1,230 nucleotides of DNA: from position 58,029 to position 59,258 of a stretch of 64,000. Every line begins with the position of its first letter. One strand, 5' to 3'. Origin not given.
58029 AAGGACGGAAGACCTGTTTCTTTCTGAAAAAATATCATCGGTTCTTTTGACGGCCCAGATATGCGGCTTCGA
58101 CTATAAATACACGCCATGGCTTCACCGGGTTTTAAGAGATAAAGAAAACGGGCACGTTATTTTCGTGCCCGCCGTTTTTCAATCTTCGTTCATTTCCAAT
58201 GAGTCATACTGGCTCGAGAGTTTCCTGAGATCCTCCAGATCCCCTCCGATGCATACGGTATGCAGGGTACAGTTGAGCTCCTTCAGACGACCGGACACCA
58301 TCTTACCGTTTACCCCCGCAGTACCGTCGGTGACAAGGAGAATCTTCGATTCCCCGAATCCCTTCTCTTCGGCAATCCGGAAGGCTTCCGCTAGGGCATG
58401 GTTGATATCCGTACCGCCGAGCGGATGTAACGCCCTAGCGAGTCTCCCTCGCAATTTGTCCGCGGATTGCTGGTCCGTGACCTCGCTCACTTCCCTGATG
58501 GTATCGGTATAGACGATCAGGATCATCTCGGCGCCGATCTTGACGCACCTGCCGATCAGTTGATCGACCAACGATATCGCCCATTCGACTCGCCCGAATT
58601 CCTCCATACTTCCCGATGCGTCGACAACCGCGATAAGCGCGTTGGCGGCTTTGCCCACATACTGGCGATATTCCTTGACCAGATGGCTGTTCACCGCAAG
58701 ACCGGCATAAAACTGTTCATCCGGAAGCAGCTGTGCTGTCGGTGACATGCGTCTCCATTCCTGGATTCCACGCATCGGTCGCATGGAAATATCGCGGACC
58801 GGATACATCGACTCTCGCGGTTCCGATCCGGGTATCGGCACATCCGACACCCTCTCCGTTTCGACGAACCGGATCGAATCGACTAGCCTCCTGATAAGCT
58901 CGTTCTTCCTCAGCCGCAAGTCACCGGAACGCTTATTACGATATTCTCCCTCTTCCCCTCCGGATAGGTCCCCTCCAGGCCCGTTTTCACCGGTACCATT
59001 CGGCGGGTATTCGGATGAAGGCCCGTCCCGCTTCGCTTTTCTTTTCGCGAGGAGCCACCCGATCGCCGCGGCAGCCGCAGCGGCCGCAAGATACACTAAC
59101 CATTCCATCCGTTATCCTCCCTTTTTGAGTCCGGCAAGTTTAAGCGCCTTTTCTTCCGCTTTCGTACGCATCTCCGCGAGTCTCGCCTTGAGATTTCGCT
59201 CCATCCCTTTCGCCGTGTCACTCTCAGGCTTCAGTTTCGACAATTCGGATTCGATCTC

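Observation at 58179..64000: Ter-like stress module combining TerD, a TerF-type vWA, a KPT-repeat helical protein and a RavA-like AAA+/vWA pair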

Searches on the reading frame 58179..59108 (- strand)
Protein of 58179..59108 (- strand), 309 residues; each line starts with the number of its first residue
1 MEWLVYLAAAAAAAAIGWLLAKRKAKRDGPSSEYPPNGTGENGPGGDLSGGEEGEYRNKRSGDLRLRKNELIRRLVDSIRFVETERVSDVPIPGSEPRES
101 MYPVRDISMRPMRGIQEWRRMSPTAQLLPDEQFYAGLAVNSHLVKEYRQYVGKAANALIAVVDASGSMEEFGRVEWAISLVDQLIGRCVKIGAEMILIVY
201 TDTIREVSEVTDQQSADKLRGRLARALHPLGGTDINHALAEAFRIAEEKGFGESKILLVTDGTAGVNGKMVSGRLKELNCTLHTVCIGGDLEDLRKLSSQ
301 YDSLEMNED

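Call 3: search_protein_families(library=pfam, proteins=[window:58179-59108:-], max_evalue=0.1)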
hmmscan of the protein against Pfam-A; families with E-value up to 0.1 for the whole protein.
window:58179-59108:- (309 aa): 6 families
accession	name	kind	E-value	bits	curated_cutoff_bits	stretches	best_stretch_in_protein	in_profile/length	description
PF00092.34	VWA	-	1.3e-09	38.9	23.8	1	158-300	2-153/174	von Willebrand factor type A domain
PF05762.20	VWA_CoxE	-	1.8e-08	34.5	26.4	1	156-268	56-165/222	VWA domain containing CoxE-like protein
PF13519.12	VWA_2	-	2.6e-08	34.9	27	1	159-262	2-106/107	von Willebrand factor type A domain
PF25106.1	VWA_4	-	0.00079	19.5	27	1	157-264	1-106/169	von Willebrand factor A domain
PF13768.12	VWA_3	-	0.0042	17.6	27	1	157-288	2-134/155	von Willebrand factor type A domain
PF09967.15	DUF2201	-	0.072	13.7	26.4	0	159-244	2-77/123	VWA-like domain (DUF2201)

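Call 4: search_protein_families(library=ncbifam, proteins=[window:58179-59108:-], max_evalue=0.1)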
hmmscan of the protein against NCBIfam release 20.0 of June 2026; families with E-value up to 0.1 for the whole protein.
window:58179-59108:- (309 aa): 6 families
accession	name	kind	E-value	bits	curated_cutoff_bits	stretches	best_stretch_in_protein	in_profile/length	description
TIGR02442.1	Cob-chelat-sub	hypoth_equivalog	1.5e-07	30.3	779.45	1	150-269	467-587/641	putative cobaltochelatase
TIGR02031.1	BchD-ChlD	equivalog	6.2e-06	25.2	499.55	1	147-267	415-535/608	magnesium chelatase ATPase subunit D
TIGR00868.1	hCaCC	subfamily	3.3e-05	21.9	900.85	1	160-290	309-441/863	calcium-activated chloride channel protein 1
TIGR03788.1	marine_srt_targ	equivalog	0.0011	17.5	551.65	1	156-288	272-406/629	marine proteobacterial sortase target protein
NF009943.0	PRK13406.1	equivalog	0.0061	15.1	571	1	151-274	397-519/585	magnesium chelatase subunit D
NF051435.1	ArfB_Rv0900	equivalog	0.042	14.2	40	1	1-28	5-32/50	channel accessory protein ArfB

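Call 5: search_protein_families(library=padloc, proteins=[window:58179-59108:-], max_evalue=0.1)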
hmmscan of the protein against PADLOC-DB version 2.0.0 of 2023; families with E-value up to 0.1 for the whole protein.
window:58179-59108:- (309 aa): 0 families

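Call 6: search_protein_families(library=phrogs, proteins=[window:58179-59108:-], max_evalue=0.01)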
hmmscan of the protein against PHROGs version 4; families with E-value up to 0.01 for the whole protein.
window:58179-59108:- (309 aa): 2 families
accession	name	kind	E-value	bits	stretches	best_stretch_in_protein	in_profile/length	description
phrog_5359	-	unknown function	1.9e-07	31.8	1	155-306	27-196/229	-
phrog_24053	-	unknown function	0.00014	21.8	1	142-289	330-480/515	-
